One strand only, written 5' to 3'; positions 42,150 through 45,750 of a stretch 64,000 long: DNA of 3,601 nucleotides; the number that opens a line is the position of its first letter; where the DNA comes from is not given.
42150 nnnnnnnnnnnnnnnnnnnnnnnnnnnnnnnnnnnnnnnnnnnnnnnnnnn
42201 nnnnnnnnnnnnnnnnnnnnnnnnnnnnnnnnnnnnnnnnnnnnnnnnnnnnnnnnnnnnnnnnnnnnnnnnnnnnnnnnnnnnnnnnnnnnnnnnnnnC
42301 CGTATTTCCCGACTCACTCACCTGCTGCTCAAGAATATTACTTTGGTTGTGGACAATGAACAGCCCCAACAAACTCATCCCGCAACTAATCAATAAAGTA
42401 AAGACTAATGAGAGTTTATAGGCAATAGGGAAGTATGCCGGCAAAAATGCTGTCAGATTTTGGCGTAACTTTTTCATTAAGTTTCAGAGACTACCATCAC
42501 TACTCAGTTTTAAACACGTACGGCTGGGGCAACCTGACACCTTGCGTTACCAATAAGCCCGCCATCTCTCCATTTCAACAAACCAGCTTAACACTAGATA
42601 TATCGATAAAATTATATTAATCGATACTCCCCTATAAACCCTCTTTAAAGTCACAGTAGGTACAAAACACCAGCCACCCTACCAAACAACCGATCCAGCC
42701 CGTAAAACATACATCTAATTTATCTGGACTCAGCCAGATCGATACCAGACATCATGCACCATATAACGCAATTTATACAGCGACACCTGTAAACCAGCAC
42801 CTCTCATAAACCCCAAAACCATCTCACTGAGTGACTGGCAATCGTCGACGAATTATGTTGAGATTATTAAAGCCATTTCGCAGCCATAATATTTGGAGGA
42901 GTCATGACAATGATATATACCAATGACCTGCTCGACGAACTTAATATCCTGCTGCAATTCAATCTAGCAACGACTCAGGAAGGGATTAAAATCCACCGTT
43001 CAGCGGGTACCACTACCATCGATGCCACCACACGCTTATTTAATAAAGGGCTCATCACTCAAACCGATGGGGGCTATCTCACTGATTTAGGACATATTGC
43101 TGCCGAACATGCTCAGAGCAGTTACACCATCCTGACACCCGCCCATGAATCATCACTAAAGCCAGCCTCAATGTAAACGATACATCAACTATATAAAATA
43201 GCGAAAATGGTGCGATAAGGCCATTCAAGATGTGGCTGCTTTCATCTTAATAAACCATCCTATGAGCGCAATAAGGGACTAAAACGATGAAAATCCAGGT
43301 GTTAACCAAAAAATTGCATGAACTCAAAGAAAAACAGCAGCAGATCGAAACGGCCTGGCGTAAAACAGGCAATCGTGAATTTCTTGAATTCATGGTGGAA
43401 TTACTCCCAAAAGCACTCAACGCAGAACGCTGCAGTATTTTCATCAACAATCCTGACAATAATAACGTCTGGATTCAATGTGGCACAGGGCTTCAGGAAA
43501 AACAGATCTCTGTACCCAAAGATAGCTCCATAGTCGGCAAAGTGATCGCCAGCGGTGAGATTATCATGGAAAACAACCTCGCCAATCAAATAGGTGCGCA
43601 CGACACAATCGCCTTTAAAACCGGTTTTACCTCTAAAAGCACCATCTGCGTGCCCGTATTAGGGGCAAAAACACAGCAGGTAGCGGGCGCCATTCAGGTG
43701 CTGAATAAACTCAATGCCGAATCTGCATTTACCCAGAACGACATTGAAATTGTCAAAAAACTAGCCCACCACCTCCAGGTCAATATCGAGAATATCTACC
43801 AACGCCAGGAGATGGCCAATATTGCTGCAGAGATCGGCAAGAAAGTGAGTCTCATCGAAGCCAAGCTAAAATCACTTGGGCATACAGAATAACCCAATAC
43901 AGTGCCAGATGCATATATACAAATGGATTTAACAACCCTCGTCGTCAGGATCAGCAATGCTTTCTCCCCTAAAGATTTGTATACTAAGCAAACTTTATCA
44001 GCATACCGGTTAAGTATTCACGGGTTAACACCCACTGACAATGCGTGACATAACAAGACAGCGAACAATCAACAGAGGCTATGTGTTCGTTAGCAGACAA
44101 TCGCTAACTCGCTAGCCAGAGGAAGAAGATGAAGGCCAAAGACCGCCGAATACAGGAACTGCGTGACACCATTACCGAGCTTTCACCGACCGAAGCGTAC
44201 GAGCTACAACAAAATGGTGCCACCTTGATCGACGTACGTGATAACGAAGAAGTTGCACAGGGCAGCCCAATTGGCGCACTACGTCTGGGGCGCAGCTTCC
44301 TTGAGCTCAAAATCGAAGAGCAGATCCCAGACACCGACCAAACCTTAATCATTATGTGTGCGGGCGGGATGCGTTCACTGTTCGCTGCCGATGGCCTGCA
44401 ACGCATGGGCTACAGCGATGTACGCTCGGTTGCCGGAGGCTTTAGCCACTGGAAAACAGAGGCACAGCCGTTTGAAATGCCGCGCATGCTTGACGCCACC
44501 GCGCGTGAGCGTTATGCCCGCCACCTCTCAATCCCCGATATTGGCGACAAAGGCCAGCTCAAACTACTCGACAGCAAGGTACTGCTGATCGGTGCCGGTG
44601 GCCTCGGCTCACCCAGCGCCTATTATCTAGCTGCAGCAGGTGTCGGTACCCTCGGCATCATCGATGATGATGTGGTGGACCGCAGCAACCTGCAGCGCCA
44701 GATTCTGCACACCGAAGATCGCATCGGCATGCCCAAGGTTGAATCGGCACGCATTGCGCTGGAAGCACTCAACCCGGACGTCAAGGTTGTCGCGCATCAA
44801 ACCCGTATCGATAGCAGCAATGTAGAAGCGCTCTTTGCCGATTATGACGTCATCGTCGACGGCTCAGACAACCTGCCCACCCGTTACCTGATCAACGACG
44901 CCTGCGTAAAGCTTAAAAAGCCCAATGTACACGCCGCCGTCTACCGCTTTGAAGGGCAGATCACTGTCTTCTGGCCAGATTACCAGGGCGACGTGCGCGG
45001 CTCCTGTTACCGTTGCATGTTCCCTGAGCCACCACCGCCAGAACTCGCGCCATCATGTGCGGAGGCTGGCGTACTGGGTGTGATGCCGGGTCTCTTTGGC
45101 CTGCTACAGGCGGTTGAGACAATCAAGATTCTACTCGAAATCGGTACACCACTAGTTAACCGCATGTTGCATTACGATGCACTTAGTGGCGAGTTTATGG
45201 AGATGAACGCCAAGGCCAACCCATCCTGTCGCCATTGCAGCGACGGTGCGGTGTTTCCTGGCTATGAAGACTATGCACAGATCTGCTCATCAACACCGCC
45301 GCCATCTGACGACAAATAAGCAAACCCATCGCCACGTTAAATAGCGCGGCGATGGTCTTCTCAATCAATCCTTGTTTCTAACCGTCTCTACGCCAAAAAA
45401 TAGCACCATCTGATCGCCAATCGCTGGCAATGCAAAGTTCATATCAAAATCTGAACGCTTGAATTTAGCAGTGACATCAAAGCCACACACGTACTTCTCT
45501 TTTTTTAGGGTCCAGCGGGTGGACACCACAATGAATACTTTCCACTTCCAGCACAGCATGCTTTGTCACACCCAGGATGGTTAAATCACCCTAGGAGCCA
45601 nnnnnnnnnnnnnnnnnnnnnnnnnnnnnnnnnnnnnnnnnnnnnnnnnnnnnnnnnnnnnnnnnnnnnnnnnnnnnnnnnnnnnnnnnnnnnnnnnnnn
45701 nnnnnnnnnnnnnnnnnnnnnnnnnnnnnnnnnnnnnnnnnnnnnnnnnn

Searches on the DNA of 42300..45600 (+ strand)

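Call 54: search_rna_families(source=window, start=42300, end=45600, threshold=evalue, max_evalue=1)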
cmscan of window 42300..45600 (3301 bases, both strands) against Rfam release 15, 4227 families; matches with E-value up to 1: 0.
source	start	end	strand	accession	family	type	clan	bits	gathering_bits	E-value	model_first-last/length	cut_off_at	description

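Call 55: search_rna_families(sources=[L167, L163, L164], threshold=gathering)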
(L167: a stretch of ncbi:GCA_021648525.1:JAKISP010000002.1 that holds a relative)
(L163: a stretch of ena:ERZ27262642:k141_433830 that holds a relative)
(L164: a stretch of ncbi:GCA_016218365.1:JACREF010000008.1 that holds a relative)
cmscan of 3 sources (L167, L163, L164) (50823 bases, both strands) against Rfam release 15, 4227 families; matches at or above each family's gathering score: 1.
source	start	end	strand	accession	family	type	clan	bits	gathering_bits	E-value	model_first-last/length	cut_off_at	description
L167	970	1043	-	RF00005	tRNA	Gene; tRNA;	CL00001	74.5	29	1.5e-14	1-71/71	no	tRNA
